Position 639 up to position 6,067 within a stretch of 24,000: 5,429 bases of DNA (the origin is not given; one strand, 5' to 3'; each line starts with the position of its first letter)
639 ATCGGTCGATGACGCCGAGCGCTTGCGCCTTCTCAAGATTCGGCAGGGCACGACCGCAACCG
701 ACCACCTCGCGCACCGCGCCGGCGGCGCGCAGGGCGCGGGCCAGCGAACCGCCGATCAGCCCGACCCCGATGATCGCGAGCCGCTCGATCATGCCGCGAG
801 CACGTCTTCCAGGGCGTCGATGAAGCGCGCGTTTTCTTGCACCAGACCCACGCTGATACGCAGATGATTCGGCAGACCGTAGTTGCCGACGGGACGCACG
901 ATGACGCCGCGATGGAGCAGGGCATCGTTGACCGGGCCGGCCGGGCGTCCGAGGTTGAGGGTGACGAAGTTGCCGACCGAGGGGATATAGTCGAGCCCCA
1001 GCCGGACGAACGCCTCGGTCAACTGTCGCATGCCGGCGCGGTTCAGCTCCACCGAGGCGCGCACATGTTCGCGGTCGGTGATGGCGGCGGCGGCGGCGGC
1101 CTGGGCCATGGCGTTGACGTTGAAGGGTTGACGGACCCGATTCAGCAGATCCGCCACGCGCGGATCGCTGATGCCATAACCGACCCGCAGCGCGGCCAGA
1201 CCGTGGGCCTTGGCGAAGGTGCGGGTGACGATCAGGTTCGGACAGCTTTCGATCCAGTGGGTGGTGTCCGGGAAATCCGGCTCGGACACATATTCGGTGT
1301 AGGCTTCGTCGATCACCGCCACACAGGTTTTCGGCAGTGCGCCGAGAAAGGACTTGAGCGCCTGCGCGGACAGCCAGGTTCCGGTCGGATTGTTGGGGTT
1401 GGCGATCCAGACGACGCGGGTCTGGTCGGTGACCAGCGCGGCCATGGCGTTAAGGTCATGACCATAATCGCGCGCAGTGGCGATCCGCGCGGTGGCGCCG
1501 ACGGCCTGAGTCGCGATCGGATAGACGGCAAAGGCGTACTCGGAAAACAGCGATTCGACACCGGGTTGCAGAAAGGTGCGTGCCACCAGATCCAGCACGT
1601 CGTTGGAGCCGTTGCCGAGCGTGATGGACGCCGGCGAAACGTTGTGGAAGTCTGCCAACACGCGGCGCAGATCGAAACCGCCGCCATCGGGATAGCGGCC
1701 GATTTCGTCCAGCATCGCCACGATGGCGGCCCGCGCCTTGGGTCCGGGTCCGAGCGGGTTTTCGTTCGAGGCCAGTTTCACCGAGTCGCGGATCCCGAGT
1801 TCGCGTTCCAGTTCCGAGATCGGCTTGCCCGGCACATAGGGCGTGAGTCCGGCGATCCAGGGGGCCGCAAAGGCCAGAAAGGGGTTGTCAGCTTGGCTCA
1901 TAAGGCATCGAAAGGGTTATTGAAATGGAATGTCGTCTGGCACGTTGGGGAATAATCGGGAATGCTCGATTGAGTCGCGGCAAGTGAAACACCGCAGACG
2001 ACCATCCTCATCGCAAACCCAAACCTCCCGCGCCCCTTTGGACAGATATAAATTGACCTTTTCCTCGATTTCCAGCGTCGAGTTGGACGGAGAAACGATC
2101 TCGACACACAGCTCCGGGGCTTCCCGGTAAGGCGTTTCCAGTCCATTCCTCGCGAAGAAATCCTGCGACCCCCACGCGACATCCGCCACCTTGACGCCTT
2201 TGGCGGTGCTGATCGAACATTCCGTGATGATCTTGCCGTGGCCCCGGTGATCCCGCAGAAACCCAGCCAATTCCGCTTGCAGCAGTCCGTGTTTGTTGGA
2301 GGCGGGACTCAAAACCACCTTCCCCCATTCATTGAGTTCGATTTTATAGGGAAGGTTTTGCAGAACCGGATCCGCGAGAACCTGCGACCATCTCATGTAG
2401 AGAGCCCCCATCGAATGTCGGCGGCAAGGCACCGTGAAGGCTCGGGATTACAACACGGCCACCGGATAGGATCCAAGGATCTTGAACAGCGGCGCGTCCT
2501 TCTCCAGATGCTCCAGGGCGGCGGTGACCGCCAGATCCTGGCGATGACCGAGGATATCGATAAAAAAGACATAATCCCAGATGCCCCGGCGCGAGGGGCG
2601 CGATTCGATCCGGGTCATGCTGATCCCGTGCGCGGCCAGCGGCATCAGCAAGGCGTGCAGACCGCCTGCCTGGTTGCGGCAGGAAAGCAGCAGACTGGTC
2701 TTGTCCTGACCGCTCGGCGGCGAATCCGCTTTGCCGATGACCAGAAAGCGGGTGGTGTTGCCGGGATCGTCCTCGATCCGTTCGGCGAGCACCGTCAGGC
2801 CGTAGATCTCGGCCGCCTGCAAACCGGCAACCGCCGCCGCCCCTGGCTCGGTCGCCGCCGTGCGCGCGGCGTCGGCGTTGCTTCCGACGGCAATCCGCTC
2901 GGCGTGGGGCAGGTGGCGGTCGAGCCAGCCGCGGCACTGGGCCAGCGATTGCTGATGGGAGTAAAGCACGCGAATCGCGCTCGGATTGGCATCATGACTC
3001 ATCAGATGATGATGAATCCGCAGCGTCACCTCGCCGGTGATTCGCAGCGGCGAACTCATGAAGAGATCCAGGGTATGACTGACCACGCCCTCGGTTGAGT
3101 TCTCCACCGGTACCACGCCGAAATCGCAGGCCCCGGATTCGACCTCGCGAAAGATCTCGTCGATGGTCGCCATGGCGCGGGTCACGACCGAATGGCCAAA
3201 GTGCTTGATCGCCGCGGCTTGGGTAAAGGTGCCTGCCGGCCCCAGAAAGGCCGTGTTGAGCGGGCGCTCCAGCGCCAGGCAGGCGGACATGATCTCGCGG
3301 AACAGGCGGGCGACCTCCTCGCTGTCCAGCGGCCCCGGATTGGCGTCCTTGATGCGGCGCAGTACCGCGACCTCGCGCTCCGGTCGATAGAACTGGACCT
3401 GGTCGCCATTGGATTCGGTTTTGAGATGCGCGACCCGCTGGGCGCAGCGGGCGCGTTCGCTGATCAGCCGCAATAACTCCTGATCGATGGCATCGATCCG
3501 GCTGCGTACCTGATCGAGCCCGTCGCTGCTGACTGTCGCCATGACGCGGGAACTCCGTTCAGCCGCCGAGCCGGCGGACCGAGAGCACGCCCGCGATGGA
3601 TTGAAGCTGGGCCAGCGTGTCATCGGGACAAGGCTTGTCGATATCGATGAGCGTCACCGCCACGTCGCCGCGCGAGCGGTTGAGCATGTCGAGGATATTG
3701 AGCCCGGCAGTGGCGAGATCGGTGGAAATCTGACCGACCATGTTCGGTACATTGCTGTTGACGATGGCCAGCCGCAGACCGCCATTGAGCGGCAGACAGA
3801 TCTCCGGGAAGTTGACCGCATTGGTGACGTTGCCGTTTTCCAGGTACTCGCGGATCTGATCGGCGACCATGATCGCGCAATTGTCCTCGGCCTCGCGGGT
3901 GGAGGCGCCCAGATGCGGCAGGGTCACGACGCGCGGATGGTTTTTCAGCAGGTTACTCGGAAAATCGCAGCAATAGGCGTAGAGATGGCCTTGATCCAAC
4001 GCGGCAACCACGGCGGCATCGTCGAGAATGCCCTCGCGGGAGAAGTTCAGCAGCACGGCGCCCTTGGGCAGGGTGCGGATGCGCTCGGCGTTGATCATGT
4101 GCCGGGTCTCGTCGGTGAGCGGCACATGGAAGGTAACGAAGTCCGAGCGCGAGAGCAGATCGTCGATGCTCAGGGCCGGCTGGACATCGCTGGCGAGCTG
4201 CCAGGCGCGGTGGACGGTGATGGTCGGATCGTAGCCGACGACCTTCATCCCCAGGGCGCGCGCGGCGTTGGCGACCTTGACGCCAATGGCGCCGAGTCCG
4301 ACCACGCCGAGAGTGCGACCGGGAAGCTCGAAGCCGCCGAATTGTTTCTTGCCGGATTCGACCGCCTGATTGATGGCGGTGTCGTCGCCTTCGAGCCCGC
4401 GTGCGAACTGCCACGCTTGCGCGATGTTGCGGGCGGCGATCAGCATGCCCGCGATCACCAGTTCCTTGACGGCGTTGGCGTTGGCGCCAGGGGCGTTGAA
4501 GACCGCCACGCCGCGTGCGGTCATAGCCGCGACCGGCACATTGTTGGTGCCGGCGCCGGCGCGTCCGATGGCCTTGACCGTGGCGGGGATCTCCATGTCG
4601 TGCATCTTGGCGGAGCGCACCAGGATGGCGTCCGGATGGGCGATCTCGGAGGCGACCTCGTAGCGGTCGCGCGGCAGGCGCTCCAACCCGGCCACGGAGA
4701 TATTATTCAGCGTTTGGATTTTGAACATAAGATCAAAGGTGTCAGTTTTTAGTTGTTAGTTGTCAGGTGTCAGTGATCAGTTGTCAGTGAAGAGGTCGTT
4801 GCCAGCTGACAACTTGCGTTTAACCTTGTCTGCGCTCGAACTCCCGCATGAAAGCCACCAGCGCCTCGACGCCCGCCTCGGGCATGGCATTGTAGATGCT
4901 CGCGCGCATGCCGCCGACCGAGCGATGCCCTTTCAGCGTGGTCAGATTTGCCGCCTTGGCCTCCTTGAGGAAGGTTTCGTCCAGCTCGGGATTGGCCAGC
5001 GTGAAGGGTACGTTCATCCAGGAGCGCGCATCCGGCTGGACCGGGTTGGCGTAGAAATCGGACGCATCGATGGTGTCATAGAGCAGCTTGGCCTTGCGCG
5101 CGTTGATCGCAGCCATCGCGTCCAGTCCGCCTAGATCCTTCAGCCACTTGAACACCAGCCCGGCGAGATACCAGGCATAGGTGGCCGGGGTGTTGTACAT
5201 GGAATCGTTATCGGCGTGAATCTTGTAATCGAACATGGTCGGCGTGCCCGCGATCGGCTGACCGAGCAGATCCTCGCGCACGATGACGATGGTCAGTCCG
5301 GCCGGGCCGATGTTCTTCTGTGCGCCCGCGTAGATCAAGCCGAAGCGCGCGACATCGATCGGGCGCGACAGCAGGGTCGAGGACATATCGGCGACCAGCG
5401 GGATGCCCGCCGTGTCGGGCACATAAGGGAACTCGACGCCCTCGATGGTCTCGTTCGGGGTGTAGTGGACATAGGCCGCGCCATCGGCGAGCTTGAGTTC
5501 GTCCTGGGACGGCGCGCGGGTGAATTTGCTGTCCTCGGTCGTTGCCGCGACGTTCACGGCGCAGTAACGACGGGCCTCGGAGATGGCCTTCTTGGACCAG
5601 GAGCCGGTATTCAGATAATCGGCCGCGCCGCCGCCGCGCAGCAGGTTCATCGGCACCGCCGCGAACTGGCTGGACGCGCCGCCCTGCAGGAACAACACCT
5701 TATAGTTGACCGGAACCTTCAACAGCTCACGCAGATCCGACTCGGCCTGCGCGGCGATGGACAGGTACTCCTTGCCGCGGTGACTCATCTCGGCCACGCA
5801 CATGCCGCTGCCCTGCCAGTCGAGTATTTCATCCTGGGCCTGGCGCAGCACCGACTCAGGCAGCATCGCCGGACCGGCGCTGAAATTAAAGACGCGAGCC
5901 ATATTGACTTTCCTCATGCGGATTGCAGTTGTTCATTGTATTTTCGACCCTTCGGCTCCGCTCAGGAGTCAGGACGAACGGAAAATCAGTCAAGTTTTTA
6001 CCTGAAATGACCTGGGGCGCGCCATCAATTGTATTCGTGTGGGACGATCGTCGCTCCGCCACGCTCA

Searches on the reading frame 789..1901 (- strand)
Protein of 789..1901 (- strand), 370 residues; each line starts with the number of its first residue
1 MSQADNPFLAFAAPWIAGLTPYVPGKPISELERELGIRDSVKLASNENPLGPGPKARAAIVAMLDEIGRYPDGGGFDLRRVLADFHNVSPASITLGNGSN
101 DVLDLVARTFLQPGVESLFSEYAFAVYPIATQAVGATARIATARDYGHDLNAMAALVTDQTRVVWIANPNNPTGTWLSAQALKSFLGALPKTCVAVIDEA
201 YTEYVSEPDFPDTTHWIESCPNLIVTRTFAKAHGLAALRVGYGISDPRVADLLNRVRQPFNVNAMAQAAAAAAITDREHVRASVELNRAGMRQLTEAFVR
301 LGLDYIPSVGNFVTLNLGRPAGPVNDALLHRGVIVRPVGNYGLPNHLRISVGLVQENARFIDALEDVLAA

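Call 65: search_protein_families(library=pfam, proteins=[window:789-1901:-], max_evalue=0.01)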
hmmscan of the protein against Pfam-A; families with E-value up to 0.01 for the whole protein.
window:789-1901:- (370 aa): 2 families
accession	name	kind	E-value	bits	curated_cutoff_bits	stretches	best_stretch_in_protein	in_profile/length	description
PF00155.27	Aminotran_1_2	-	1.9e-52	179.1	19.7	1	39-363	2-360/361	Aminotransferase class I and II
PF00266.25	Aminotran_5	-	0.0046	16.4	21.5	1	79-200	49-177/371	Aminotransferase class-V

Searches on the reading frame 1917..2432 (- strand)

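Call 65: search_protein_families(library=pfam, proteins=[window:1917-2432:-], max_evalue=0.01)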
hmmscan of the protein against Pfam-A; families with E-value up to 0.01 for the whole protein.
window:1917-2432:- (171 aa): 1 family
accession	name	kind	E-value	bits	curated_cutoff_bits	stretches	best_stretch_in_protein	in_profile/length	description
PF05685.18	Uma2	-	2.4e-15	56.9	27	1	28-150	12-140/172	Putative restriction endonuclease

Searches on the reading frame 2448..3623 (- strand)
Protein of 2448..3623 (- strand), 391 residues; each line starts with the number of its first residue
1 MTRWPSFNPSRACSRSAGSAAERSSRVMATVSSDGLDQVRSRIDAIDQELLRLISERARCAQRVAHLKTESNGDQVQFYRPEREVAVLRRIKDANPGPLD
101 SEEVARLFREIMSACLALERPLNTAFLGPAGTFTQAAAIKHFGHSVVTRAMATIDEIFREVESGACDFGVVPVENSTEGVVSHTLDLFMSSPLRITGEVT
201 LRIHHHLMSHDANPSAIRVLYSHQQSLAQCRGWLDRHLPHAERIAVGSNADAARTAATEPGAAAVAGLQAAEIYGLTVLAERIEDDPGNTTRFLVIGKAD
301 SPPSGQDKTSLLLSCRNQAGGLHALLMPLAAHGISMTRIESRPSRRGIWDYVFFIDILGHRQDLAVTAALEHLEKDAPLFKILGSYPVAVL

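Call 65: search_protein_families(library=pfam, proteins=[window:2448-3623:-], max_evalue=0.01)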
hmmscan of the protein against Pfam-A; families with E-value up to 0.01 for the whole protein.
window:2448-3623:- (391 aa): 3 families
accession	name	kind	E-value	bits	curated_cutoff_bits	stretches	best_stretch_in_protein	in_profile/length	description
PF00800.23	PDT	-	2.3e-63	213.7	25.2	1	125-299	2-179/181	Prephenate dehydratase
PF01817.26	CM_2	-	2.9e-23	82.3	27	1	39-119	1-79/80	Chorismate mutase type II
PF01842.31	ACT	-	1.5e-12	47.5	27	1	309-371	1-62/66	ACT domain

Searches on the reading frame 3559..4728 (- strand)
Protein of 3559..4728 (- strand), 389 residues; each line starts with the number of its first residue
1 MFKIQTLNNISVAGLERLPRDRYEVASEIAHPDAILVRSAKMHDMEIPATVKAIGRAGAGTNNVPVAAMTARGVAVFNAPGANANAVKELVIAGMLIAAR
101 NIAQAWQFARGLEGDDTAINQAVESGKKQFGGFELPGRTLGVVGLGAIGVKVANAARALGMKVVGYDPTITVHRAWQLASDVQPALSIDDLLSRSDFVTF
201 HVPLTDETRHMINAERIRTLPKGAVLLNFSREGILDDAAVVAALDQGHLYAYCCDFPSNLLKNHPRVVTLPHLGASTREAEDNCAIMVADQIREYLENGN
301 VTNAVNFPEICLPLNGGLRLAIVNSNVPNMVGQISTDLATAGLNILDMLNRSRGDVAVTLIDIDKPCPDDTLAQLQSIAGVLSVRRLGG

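Call 65: search_protein_families(library=pfam, proteins=[window:3559-4728:-], max_evalue=0.01)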
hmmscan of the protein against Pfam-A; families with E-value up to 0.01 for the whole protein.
window:3559-4728:- (389 aa): 3 families
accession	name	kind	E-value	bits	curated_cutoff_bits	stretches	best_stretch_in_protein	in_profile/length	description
PF02826.25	2-Hacid_dh_C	-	4.2e-40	137.4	25.1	1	102-274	11-178/178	D-isomer specific 2-hydroxyacid dehydrogenase, NAD binding domain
PF00389.36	2-Hacid_dh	-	5.2e-21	75.2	24.6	1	19-306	27-134/134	D-isomer specific 2-hydroxyacid dehydrogenase, catalytic domain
PF03446.21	NAD_binding_2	-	8.8e-07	29.5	21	1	140-239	2-102/161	NAD binding domain of 6-phosphogluconate dehydrogenase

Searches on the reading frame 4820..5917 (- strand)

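Call 22: search_protein_families(library=pfam, proteins=[window:4820-5917:-], max_evalue=0.001)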
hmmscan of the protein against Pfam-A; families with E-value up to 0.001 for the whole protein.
window:4820-5917:- (365 aa): 1 family
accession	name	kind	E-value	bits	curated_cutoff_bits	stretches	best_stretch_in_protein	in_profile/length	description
PF00266.25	Aminotran_5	-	2.4e-54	185.2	21.5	1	9-353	1-371/371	Aminotransferase class-V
